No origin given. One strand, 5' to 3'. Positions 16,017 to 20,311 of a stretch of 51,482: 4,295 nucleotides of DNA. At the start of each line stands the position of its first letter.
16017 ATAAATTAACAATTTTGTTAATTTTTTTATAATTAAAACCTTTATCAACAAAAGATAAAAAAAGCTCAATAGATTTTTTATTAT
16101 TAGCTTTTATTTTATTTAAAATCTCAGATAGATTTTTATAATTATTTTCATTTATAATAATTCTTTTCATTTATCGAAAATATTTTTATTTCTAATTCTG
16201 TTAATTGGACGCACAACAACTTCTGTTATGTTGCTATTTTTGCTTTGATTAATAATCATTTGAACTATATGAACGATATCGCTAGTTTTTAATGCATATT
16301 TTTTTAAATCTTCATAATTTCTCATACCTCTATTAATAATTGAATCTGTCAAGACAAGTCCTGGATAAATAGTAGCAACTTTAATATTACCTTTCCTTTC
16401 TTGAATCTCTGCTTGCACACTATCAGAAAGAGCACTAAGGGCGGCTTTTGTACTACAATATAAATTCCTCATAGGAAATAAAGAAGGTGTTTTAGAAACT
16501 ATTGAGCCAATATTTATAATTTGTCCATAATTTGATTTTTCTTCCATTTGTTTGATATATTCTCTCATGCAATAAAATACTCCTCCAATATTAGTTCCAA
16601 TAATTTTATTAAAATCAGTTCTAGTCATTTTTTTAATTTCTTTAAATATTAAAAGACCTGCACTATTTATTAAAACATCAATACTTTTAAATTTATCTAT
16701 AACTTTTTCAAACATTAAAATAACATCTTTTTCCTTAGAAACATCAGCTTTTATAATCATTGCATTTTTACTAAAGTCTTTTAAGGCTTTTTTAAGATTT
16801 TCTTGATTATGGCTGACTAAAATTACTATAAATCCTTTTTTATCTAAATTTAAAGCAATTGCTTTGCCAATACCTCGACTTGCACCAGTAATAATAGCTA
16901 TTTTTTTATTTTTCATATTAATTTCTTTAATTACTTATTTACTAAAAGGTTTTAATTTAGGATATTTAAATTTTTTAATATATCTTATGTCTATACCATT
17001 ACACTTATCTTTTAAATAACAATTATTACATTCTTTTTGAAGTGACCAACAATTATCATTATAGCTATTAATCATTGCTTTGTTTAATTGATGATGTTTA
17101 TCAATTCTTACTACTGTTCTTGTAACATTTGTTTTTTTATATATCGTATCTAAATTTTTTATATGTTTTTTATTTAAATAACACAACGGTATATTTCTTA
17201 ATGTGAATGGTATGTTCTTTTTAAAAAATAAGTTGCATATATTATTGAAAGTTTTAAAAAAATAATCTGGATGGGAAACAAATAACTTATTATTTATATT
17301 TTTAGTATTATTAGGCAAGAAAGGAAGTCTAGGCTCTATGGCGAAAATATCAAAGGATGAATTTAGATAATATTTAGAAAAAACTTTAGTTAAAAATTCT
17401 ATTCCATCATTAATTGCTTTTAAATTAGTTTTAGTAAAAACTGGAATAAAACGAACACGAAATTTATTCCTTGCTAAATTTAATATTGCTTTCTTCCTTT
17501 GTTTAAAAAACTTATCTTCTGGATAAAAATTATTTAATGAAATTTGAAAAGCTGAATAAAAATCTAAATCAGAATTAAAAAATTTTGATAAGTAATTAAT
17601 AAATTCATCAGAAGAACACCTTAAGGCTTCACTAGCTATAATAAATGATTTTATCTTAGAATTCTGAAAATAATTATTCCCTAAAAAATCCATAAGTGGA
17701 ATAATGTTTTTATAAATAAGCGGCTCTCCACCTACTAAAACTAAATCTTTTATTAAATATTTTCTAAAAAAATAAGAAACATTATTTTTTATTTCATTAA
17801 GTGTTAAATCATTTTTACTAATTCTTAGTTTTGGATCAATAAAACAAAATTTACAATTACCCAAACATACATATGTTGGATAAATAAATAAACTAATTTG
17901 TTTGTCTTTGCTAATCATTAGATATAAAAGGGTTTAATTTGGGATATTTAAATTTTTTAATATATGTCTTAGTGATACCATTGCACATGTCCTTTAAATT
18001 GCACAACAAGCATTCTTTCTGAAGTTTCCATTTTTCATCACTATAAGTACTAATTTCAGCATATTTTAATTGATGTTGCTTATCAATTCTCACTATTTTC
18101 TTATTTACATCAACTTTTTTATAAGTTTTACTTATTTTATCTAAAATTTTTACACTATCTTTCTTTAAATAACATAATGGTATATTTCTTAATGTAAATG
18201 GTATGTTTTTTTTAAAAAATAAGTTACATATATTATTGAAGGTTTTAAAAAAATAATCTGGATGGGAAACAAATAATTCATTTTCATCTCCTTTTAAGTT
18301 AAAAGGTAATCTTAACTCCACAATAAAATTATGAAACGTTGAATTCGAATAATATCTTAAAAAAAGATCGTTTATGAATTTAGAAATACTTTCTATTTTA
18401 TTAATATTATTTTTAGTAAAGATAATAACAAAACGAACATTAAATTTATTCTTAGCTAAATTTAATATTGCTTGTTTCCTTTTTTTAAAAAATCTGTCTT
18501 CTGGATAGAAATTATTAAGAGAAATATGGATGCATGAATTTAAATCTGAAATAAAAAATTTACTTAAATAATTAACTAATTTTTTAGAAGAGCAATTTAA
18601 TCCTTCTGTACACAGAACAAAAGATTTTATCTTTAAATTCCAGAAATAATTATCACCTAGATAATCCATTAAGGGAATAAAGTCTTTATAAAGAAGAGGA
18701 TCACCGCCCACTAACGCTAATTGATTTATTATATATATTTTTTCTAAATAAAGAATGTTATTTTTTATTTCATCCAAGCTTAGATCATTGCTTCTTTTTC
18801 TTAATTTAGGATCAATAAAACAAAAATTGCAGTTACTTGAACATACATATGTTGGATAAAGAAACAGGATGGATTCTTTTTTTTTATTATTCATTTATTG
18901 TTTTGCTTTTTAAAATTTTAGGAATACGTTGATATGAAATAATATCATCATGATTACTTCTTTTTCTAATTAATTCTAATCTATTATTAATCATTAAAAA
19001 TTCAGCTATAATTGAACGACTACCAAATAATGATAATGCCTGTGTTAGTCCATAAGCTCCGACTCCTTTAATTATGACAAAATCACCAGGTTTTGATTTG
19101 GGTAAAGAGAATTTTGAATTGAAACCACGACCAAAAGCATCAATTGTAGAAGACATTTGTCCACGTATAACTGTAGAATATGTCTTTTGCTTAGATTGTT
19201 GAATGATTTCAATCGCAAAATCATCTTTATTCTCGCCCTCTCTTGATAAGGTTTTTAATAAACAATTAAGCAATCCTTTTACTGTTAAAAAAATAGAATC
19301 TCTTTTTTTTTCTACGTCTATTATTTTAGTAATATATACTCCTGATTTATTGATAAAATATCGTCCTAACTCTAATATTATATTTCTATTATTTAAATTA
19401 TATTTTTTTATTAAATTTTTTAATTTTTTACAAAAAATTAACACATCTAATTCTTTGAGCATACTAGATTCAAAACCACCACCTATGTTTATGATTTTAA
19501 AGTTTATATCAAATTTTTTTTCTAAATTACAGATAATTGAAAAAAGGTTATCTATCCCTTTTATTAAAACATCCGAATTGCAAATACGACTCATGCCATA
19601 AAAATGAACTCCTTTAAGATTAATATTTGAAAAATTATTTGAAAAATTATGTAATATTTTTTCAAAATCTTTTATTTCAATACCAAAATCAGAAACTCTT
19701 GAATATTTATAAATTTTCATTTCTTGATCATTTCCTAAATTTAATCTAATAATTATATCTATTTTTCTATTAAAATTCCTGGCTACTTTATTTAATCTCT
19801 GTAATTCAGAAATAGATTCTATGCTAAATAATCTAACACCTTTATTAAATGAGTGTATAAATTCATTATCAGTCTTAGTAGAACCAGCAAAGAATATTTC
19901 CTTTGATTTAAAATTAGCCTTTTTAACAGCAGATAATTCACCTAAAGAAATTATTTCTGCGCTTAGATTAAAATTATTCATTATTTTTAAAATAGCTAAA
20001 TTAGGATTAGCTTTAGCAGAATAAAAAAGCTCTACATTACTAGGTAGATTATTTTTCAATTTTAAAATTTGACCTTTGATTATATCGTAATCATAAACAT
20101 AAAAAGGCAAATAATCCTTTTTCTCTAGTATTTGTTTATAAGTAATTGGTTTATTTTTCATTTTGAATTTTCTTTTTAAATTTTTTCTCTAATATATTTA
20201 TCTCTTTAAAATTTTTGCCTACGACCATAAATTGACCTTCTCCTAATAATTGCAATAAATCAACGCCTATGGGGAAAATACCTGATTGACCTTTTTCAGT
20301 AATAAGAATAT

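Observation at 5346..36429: Fourteen radical SAM genes in one ~31 kb co-directional, translationally coupled block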

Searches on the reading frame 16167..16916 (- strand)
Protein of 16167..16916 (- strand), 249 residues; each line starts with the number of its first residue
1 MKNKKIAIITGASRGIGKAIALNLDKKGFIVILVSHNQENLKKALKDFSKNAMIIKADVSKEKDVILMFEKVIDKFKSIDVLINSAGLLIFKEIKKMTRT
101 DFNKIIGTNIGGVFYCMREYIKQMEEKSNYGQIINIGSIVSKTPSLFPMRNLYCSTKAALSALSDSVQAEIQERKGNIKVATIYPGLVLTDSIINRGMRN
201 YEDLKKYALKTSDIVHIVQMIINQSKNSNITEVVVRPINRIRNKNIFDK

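Call 5: search_protein_families(library=pfam, proteins=[window:16167-16916:-], max_evalue=0.01)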
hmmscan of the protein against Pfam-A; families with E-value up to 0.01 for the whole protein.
window:16167-16916:- (249 aa): 8 families
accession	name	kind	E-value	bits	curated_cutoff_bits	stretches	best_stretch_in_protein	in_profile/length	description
PF00106.31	adh_short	-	3.3e-47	161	26.6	1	5-192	1-186/195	short chain dehydrogenase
PF13561.12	adh_short_C2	-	8.1e-34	117.7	27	1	11-210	1-196/236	Enoyl-(Acyl carrier protein) reductase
PF08659.16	KR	-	2.6e-09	37.7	22.6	1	8-114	4-117/180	KR domain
PF08643.16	DUF1776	-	0.00068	19.6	25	1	16-64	16-63/294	Fungal family of unknown function (DUF1776)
PF03807.23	F420_oxidored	-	0.0011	20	21.6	1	5-68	1-65/94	NADP oxidoreductase coenzyme F420-dependent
PF07991.19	KARI_N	-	0.0048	16.9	20.6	1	1-68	2-66/165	Acetohydroxy acid isomeroreductase, NADPH-binding domain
PF01370.27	Epimerase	-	0.0065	16.3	20.9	1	8-89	2-74/240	NAD dependent epimerase/dehydratase family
PF02882.25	THF_DHG_CYH_C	-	0.009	15.8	27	0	5-61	37-89/160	Tetrahydrofolate dehydrogenase/cyclohydrolase, NAD(P)-binding domain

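Call 41: search_protein_families(library=ncbifam, proteins=[window:16167-16916:-], max_evalue=0.001)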
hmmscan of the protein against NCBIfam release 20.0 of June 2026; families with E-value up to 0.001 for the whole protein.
window:16167-16916:- (249 aa): 222 families (the best 25 are shown)
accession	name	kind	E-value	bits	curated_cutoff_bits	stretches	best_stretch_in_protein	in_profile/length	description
NF005594.0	PRK07326.1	equivalog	8.9e-46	156.3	271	1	2-238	4-232/237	SDR family oxidoreductase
NF005806.0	PRK07666.1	equivalog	8.4e-40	136.5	286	1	4-222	7-221/239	3-ketoacyl-ACP reductase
NF005672.0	PRK07454.1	equivalog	1e-37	129.7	234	1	2-235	4-234/241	SDR family oxidoreductase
NF005559.1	PRK07231.1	subfamily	7.9e-37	127.1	215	1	4-192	4-190/249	glucose 1-dehydrogenase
NF004198.0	PRK05653.1-3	equivalog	1.1e-36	126.6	296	1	2-192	5-193/248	3-oxoacyl-ACP reductase FabG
NF052558.1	MBtsdlDhBudC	equivalog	1.3e-36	126.4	270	1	3-193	2-187/250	meso-2,3-butanediol dehydrogenase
TIGR01830.1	3oxo_ACP_reduc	equivalog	1.5e-36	126.3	297.75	1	7-191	1-184/239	3-oxoacyl-[acyl-carrier-protein] reductase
NF005495.0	PRK07109.1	subfamily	6.4e-36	124.3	264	1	3-190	7-194/334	SDR family oxidoreductase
NF005067.0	PRK06484.1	equivalog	8.7e-36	123.5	713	1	3-193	272-456/524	short chain dehydrogenase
NF004514.1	PRK05855.1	equivalog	1e-35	123.4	455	1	4-193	313-501/578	SDR family oxidoreductase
NF009093.0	PRK12429.1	subfamily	9.2e-35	120.2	258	1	3-193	4-192/259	3-hydroxybutyrate dehydrogenase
NF047923.1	pyridox_DH_SDR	equivalog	1.1e-34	120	325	1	3-196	2-190/243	pyridoxal 4-dehydrogenase, SDR-type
NF004825.0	PRK06181.1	equivalog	1.7e-34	119.3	215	1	3-197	5-196/268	SDR family oxidoreductase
NF004823.0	PRK06179.1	subfamily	1.9e-34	119.4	310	1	1-238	2-229/271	oxidoreductase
NF006072.0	PRK08217.1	subfamily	1.8e-33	116.4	298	1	4-198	5-206/253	3-ketoacyl-(acyl-carrier-protein) reductase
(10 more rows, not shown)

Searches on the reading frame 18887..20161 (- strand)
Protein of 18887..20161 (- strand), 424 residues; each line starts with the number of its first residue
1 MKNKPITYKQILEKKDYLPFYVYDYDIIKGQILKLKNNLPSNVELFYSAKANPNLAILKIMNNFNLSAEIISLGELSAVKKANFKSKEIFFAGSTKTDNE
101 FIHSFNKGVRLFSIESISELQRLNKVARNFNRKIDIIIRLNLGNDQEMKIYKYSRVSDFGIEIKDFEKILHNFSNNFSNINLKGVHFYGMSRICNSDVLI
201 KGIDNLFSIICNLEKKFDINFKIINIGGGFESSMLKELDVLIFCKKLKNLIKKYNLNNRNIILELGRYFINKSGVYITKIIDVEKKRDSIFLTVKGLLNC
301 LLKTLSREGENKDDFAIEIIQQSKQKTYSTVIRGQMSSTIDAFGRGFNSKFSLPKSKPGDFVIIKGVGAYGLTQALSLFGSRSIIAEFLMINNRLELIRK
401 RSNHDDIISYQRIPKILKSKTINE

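Call 5: search_protein_families(library=pfam, proteins=[window:18887-20161:-], max_evalue=0.01)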
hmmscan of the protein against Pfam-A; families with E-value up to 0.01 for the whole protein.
window:18887-20161:- (424 aa): 2 families
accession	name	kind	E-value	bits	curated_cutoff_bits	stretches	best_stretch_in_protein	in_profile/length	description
PF02784.22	Orn_Arg_deC_N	-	9.4e-31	107.5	23.4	1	28-270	4-246/247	Pyridoxal-dependent decarboxylase, pyridoxal binding domain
PF00278.28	Orn_DAP_Arg_deC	-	8e-06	26.5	23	1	20-368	1-95/95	Pyridoxal-dependent decarboxylase, C-terminal sheet domain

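Call 41: search_protein_families(library=ncbifam, proteins=[window:18887-20161:-], max_evalue=0.001)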
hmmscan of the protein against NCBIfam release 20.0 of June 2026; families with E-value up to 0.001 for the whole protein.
window:18887-20161:- (424 aa): 7 families
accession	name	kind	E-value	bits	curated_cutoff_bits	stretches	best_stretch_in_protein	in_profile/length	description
TIGR01048.1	lysA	equivalog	1.3e-59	201.8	297.9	1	18-410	25-415/417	diaminopimelate decarboxylase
TIGR03099.1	dCO2ase_PEP1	hypoth_equivalog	1.6e-56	192.1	478.45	1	9-389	16-397/398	pyridoxal-dependent decarboxylase, exosortase A system-associated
NF006515.0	PRK08961.1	equivalog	2.1e-34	118.6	802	1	17-384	502-853/861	bifunctional aspartate kinase/diaminopimelate decarboxylase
NF052544.1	OrLyDeCDokD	equivalog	5.3e-26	91.2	700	1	12-411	36-459/461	ornithine/lysine decarboxylase DokD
NF041039.1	FslC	exception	1.6e-11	43.7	500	1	46-403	59-417/418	rhizoferrin biosystnesis N-citrylornithine decarboxylase FslC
TIGR01273.1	speA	equivalog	1.3e-09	37.1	624.1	1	113-293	168-361/624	arginine decarboxylase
NF003763.0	PRK05354.1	equivalog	1.1e-08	34.1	369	1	111-291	174-367/636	biosynthetic arginine decarboxylase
